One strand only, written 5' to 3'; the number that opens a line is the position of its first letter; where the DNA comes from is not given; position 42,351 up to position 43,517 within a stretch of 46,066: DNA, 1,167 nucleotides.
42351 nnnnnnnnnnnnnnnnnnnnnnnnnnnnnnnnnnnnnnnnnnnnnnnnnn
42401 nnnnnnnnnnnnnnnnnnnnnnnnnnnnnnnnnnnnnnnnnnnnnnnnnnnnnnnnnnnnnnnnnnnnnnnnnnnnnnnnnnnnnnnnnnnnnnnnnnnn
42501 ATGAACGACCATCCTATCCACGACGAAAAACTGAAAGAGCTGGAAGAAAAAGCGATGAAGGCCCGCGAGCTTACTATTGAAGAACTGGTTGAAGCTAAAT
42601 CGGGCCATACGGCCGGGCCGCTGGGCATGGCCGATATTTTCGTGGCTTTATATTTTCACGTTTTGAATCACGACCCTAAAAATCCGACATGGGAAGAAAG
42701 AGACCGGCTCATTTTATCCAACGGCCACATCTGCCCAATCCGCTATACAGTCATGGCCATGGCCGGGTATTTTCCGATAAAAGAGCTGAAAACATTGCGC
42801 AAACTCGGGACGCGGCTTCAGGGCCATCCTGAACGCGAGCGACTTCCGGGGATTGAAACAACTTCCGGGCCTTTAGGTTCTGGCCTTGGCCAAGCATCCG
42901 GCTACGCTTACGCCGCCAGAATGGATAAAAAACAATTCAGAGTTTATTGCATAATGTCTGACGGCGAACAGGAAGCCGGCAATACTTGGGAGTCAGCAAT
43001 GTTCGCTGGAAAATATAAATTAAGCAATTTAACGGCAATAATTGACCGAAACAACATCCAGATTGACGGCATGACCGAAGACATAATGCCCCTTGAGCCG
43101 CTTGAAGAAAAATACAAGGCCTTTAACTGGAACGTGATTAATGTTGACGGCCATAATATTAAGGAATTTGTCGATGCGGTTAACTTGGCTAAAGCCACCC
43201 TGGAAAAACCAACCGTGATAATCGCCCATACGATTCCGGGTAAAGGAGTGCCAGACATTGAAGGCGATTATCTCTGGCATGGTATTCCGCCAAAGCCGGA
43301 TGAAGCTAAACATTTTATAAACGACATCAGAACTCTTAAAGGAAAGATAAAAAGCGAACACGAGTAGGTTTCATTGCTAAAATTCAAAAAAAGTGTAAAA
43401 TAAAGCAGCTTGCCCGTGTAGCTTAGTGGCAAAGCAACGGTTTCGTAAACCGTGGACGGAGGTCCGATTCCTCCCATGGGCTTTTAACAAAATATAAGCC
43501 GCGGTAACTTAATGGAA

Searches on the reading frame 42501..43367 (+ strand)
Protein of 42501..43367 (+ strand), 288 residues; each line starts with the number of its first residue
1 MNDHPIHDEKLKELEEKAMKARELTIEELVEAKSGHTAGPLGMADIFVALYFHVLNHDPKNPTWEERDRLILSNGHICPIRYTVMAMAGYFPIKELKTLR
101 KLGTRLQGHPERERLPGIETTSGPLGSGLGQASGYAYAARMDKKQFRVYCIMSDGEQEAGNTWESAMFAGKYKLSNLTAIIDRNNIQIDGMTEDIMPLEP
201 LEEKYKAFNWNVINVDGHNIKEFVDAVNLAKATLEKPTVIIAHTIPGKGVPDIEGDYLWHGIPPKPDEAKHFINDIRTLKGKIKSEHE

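Call 83: search_protein_families(library=pfam, proteins=[window:42501-43367:+], max_evalue=0.001)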
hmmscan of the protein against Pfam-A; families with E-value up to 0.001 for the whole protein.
window:42501-43367:+ (288 aa): 4 families
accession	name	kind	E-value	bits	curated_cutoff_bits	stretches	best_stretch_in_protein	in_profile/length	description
PF00456.26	Transketolase_N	-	3.8e-63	213.9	22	1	19-271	7-270/334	Transketolase, thiamine diphosphate binding domain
PF13292.11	DXP_synthase_N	-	2.7e-11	43.7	21.2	1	10-189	14-176/274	1-deoxy-D-xylulose-5-phosphate synthase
PF00676.26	E1_dh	-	3.3e-06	26.7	22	1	107-233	86-210/300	Dehydrogenase E1 component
PF09364.15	XFP_N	-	0.00026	20.4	23.7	1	126-222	139-239/364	XFP N-terminal domain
